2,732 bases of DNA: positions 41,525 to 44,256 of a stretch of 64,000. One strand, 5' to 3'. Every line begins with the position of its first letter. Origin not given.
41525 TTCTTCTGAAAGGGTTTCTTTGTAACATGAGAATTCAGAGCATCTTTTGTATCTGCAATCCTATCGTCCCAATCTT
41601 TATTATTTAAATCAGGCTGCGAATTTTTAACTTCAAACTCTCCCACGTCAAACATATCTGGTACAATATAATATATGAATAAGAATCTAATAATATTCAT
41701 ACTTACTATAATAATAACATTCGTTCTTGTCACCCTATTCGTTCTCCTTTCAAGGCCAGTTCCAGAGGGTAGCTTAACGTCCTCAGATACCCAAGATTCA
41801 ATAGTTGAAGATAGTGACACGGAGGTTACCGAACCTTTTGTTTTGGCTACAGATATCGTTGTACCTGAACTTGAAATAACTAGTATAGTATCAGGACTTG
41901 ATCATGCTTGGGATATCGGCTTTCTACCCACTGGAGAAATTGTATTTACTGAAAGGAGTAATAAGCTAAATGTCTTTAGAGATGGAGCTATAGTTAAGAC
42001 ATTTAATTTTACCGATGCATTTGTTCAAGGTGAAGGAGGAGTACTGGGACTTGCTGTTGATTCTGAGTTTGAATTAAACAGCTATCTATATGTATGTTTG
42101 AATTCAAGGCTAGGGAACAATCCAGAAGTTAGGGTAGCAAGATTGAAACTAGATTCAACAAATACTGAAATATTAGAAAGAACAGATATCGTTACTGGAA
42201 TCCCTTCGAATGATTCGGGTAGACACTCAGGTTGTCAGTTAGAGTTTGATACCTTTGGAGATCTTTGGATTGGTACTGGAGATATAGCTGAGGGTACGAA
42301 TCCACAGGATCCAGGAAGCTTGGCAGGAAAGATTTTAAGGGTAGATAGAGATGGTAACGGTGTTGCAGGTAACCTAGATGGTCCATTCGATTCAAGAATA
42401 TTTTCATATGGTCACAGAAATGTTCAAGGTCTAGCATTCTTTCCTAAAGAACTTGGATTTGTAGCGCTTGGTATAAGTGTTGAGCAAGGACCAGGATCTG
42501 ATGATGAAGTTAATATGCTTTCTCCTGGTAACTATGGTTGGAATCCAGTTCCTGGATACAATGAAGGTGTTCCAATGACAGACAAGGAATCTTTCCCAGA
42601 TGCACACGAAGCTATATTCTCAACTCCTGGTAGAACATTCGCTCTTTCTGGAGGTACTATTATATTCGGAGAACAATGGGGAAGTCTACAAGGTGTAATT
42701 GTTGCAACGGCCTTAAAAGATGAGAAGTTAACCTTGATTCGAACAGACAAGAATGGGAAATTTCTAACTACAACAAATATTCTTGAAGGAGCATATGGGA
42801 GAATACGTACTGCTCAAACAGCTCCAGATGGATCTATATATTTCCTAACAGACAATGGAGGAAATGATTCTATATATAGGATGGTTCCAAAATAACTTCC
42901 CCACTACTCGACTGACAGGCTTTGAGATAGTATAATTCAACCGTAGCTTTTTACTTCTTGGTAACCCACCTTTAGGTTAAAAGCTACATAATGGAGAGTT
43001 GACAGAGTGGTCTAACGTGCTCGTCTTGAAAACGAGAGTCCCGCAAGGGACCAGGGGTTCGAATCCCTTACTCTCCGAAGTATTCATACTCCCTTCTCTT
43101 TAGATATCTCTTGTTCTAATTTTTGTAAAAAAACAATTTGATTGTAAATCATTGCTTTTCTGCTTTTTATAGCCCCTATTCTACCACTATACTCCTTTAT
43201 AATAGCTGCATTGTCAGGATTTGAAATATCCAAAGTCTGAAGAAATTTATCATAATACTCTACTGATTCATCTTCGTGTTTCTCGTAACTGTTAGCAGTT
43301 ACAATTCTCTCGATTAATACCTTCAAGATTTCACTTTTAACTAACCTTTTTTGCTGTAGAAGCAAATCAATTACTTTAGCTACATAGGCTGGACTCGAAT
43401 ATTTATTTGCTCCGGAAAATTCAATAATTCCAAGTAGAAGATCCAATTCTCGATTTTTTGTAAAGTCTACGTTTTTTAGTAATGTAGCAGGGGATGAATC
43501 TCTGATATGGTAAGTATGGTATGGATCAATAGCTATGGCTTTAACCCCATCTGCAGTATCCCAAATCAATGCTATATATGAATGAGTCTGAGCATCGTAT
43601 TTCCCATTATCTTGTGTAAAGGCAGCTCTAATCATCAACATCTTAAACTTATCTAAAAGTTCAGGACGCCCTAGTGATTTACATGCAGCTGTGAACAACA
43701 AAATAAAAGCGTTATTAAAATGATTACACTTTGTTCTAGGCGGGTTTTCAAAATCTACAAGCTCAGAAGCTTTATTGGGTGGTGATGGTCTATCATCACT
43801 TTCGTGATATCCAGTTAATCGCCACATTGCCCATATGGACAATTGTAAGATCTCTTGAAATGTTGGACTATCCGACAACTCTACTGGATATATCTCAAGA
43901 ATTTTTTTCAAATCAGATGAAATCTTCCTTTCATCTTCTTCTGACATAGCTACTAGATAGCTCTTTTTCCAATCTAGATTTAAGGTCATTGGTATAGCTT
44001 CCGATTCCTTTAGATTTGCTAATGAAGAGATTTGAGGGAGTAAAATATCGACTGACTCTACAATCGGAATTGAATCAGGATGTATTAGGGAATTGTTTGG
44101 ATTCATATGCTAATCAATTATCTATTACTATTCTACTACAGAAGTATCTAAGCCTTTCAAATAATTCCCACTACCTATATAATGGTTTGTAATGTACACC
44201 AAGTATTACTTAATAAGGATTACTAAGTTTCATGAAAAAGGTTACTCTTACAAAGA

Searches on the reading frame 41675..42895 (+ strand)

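Call 33: search_protein_families(library=pfam, proteins=[window:41675-42895:+], max_evalue=0.00001)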
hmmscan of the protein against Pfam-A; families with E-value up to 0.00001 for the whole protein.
window:41675-42895:+ (406 aa): 1 family
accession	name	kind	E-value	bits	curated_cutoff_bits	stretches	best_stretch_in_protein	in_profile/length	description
PF07995.17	GSDH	-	1.1e-62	212.7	25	1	75-395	1-326/332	Glucose / Sorbosone dehydrogenase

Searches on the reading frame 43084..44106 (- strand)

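Call 33: search_protein_families(library=pfam, proteins=[window:43084-44106:-], max_evalue=0.00001)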
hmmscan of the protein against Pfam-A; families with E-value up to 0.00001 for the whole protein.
window:43084-44106:- (340 aa): 0 families

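Call 45: search_protein_families(library=pfam, proteins=[window:43084-44106:-], max_evalue=1)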
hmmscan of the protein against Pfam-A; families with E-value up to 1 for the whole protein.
window:43084-44106:- (340 aa): 1 family
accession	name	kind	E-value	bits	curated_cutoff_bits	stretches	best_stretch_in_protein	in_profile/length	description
PF20892.2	SidC_lipid-bd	-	0.045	14.2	27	1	242-293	53-102/127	SidC, lipid-binding domain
